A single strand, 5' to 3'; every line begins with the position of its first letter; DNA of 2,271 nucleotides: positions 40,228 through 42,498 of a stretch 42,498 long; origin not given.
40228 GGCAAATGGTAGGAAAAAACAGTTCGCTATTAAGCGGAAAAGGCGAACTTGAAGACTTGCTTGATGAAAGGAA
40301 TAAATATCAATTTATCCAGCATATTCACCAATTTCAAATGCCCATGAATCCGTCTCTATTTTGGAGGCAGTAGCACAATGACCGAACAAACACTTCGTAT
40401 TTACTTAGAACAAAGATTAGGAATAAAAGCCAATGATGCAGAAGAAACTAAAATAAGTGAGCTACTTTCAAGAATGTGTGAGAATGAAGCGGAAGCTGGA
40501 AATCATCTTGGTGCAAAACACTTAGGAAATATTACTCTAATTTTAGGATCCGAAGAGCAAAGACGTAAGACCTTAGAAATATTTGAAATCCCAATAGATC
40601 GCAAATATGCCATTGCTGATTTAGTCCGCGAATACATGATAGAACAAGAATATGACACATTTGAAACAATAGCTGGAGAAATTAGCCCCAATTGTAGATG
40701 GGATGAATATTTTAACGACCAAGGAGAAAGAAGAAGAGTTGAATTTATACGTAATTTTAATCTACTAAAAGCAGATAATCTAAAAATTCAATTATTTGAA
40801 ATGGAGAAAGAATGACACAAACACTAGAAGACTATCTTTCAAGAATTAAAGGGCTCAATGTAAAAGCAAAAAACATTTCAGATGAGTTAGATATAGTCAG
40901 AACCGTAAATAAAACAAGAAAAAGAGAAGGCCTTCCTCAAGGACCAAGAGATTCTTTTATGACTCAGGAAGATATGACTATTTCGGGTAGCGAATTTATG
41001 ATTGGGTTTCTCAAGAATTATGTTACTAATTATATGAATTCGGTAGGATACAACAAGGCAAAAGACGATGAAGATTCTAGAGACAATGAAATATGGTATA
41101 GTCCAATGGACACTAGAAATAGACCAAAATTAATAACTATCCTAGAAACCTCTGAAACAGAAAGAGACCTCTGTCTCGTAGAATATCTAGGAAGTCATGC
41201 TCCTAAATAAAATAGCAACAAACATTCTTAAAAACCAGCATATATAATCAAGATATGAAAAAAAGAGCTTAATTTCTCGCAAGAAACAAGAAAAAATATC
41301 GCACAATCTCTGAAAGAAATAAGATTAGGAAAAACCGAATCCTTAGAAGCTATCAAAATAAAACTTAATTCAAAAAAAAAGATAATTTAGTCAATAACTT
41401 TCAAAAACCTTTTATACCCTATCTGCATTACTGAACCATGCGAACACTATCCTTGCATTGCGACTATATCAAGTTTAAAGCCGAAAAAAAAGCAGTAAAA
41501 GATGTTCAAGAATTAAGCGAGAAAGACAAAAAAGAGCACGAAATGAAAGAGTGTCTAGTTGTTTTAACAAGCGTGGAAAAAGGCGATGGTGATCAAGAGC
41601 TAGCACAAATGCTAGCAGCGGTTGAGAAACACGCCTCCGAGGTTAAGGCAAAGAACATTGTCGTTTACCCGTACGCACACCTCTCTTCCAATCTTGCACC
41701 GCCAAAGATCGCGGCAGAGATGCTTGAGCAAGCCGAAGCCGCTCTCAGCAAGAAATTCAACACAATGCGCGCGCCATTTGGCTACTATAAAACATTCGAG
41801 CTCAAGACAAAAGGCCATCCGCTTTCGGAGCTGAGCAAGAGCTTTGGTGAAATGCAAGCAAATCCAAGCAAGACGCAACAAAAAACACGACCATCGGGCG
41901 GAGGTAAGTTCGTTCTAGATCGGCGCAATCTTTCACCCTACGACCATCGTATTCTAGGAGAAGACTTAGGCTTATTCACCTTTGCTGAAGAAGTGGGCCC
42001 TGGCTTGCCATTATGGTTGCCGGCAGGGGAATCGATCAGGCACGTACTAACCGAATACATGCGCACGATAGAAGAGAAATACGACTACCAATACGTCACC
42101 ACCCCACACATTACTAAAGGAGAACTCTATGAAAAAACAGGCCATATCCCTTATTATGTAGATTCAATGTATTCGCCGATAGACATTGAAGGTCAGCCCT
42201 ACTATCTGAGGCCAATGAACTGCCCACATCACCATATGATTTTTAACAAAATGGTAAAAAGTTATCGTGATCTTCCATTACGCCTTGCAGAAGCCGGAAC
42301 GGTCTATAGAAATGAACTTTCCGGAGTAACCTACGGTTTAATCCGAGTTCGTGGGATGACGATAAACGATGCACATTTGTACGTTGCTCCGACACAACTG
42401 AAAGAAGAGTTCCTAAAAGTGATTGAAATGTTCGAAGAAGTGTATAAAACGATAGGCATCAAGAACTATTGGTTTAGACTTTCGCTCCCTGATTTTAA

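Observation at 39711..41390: Three-gene operon of acidic soluble unknowns with paralogous N-termini and a divergent partner gene, inserted between trpS and thrS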

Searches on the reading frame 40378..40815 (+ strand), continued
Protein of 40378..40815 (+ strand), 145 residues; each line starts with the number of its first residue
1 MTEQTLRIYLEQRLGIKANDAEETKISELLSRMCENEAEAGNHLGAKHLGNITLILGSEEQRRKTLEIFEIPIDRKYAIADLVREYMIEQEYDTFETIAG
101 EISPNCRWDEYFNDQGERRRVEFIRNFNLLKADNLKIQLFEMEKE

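Call 82: search_protein_families(library=padloc, max_evalue=1, proteins=[L087:1210-2772:+, L087:789-1205:+, L087:273-683:-, L003:7895-8692:-, L087:2772-3227:+, L087:3227-3682:+])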
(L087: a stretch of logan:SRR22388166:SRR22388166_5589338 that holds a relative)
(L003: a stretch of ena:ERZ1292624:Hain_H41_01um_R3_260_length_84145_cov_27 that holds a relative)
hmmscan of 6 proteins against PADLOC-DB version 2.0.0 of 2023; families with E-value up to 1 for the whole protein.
L087:1210-2772:+ (521 aa): 0 families

L087:789-1205:+ (139 aa): 0 families

L087:273-683:- (136 aa): 0 families

L003:7895-8692:- (265 aa): 0 families

L087:2772-3227:+ (152 aa): 0 families

L087:3227-3682:+ (152 aa): 0 families

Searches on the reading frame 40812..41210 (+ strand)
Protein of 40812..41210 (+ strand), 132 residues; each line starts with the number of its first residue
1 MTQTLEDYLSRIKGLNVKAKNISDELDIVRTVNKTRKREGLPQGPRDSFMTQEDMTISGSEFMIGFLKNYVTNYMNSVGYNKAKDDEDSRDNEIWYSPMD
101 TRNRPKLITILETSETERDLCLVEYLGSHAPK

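Call 4: search_protein_families(library=pfam, max_evalue=1, proteins=[window:40812-41207:+])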
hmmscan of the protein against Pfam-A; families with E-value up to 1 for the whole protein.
seq(132 aa): 0 families

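Call 5: search_protein_families(library=padloc, max_evalue=1, proteins=[window:40812-41207:+])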
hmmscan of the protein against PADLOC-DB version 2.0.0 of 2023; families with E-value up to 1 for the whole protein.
seq(132 aa): 1 family
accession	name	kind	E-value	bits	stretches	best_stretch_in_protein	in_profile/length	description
PDLC03211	mREase_II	-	0.022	12.1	1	43-93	195-249/312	Type II methyl-directed restriction enzyme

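Call 16: search_protein_families(library=phrogs, max_evalue=1, proteins=[window:40812-41210:+])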
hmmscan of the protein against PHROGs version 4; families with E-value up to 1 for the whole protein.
window:40812-41210:+ (132 aa): 1 family
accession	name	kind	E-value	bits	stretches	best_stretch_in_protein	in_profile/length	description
phrog_14358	-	unknown function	0.4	12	1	51-86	5-40/73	-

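Call 19: find_homologous_proteins(query=window:40812-41207:+, max_evalue=0.1)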
Query seq(132 aa) (132 aa): 2 proteins with E <= 0.1 among 4 candidates.
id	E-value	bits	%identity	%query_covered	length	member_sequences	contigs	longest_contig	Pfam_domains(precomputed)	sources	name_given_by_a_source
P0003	5.1e-82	290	100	100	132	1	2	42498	-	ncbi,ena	-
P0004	2.7e-57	210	72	100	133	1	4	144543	-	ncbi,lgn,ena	ncbi:MAG: hypothetical protein AABW79_01620 [Nanoarchaeota archaeon]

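Call 32: predict_structure(alignment_id=A2)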
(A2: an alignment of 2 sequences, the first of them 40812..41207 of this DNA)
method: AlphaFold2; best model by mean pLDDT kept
length: 132 residues; sequences in the alignment: 2
mean_pLDDT: 45.8   pTM: 0.50
mean pLDDT of the five models: 45.8, 45.8, 43.1, 42.1, 38.8
residues with pLDDT >= 90: 0; 70-90: 0; 50-70: 50; < 50: 82
segments of 3 or more residues with pLDDT < 50: 13-60, 86-90, 104-107, 109-132
pLDDT, mean of each block of 10 residues (from residue 1): 54 47 32 29 31 38 60 66 53 59 50 38 43 33
secondary structure, 60 per line:
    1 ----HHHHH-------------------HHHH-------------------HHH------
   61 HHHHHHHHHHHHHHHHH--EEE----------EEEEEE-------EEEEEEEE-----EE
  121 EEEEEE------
elements in order: H5-9 H29-32 H61-77 E80-82 E93-98 E106-113 E119-126

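Call 43: search_protein_families(library=ncbifam, max_evalue=5, proteins=[window:40812-41207:+])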
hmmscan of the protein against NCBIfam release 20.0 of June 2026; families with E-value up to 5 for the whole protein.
window:40812-41207:+ (132 aa): 0 families

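Call 66: fold_search(model_id=the predicted structure, library=pdb)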
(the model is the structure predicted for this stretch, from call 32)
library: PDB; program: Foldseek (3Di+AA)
matches with E <= 10: 81; with E <= 0.001: 0
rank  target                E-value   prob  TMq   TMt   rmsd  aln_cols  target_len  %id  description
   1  1t6a                  1.2e+00  0.09  0.25  0.27  25.0       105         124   11  Crystal Structure of Protein of Unknown Function from Bacillus stearothermophilus (released 2004-07-06)
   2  2pwq                  2.5e+00  0.03  0.14  0.13  15.6        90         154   13  Crystal structure of a putative ubiquitin conjugating enzyme from Plasmodium yoelii (released 2007-05-22)
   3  3jso_B                3.2e+00  0.07  0.18  0.13   9.6        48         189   14  Classic Protein With a New Twist: crystal structure of a LexA repressor DNA complex (released 2010-08-18)
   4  4lmg_D                3.6e+00  0.08  0.30  0.32   9.6        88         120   12  Crystal structure of AFT2 in complex with DNA (released 2014-03-05)
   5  8ezb_B                3.6e+00  0.03  0.16  0.06   7.9        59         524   17  NHEJ Long-range complex with ATP (released 2023-06-14)
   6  5mf2_B                3.6e+00  0.02  0.16  0.12  17.4       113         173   14  Bacteriophage T5 distal tail protein pb9 co-crystallized with Tb-Xo4 (released 2017-09-20)
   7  9lio_B                4.0e+00  0.05  0.21  0.10  12.3       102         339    6  Human cGAS catalytic domain bound with XL-3123 (released 2025-06-04)
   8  1hqe_A                4.0e+00  0.04  0.19  0.06  13.7        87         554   11  HUMAN IMMUNODEFICIENCY VIRUS TYPE 1 (released 2001-05-30)
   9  9efe_G                4.0e+00  0.01  0.12  0.15  14.5       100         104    9  Crystal Structure in space group P21 of a nucleoid-associated protein (UBP) from Sulfolobus islandicus. (released 2025-06-11)
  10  9y1o_H                4.3e+00  0.02  0.16  0.12  14.2       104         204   10  The structure of the Plasmodium falciparum 20S proteasome (released 2025-10-08)
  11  5wi2_A                4.5e+00  0.10  0.32  0.41   4.1        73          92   19  Crystal structure of the KA1 domain from human Chk1 (released 2017-10-04)
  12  1b97_A                4.5e+00  0.03  0.25  0.14  17.3       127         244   10  ANALYSIS OF A MUTATIONAL HOT-SPOT IN THE ECORV RESTRICTION ENDONUCLEASE: A CATALYTIC ROLE FOR A MAIN CHAIN CARBONYL GR (released 1999-02-26)
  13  3e5d                  4.5e+00  0.02  0.18  0.18  10.6        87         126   10  Crystal structure of a putative glyoxalase i (lmof2365_0426) from listeria monocytogenes str. 4b f2365 at 2.70 A resolut (released 2008-08-26)
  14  4mxt                  4.5e+00  0.01  0.15  0.11  13.0       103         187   14  Crystal structure of an Outer-membrane lipoprotein carrier protein (BACUNI_04723) from Bacteroides uniformis ATCC 8492 a (released 2013-10-16)
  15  3t4n_A                4.8e+00  0.06  0.31  0.30   9.2        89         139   12  Structure of the regulatory fragment of Saccharomyces cerevisiae AMPK in complex with ADP (released 2011-11-09)
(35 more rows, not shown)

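Call 75: search_solved_structures(query=A2, max_evalue=10)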
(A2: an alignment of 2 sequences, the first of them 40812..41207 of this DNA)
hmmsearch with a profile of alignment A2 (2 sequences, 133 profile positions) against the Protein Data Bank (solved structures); distinct sequences matched with E-value up to 10: 3.
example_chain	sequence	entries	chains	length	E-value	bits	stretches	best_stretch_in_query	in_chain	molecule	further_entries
6m6u_B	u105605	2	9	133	0.57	13.2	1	26-75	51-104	Toxin-antitoxin system toxin HepN family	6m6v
5yep_B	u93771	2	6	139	0.62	13.1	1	26-75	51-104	Toxin-antitoxin system toxin HepN family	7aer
6m6w_B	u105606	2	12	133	0.65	13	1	26-56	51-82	Toxin-antitoxin system toxin HepN family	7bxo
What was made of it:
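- On Type II toxin-antitoxin (HepT/MNT and others): HepT similarity is only E=0.57-0.65 (call 75).
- Very weak Q3 similarity to HepT chains (E=0.57-0.65, call 75).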

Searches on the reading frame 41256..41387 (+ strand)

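Call 64: search_protein_families(library=pfam, max_evalue=10, proteins=[window:41256-41387:+])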
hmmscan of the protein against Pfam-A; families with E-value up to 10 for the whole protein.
seq(44 aa): 1 family
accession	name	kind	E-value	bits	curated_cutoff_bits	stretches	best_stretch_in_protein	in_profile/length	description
PF07538.16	ChW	-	0.23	11.8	22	1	26-38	22-34/35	Clostridial hydrophobic W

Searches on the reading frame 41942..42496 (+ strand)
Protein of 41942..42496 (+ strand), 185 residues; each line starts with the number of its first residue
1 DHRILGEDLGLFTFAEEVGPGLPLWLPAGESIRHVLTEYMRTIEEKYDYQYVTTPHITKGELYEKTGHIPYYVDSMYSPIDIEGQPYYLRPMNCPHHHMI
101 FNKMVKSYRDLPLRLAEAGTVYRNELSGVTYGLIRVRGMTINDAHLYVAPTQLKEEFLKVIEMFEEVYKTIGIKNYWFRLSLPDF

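Call 87: search_solved_structures(query=window:41942-42496:+, max_evalue=1e-10)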
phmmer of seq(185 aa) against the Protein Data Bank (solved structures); distinct sequences matched with E-value up to 1e-10: 22.
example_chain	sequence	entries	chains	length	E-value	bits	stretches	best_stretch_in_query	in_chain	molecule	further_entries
1nyq_A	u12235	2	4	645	2.4e-53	183.7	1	1-184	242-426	threonyl-tRNA synthetase 1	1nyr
6l2p_A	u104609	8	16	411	3.5e-40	140.8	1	1-181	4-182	Threonine--tRNA ligase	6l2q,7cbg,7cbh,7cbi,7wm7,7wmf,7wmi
8qic_A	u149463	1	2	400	2.8e-39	137.8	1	1-181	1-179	Threonine--tRNA ligase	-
1evk_A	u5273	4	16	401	2.8e-39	137.8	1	1-181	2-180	THREONYL-TRNA SYNTHETASE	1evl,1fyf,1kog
4p3o_A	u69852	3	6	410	2.9e-39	137.8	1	1-181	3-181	Threonine--tRNA ligase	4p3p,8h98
8wia_A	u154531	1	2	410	2.9e-39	137.8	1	1-181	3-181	Threonine--tRNA ligase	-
8wih_A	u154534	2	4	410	2.9e-39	137.8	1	1-181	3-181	Threonine--tRNA ligase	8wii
8wig_A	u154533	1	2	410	2.9e-39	137.8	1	1-181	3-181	Threonine--tRNA ligase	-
8wij_B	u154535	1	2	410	2.9e-39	137.8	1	1-181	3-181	Threonine--tRNA ligase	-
8h9a_A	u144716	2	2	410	2.9e-39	137.7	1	1-181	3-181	Threonine--tRNA ligase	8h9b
8h99_A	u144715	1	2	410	2.9e-39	137.7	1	1-181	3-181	Threonine--tRNA ligase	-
8h9c_A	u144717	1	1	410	2.9e-39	137.7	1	1-181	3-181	Threonine--tRNA ligase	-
4hwo_A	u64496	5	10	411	2.9e-39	137.7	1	1-181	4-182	Threonine--tRNA ligase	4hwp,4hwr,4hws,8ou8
1qf6_A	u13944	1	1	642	6.6e-39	136.6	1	1-181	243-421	THREONYL-TRNA SYNTHETASE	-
7l3o_A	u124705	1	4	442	8.5e-38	133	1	1-178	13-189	Threonyl-tRNA synthetase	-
4hwt_A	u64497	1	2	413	3.2e-35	124.6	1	1-179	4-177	Threonine--tRNA ligase, cytoplasmic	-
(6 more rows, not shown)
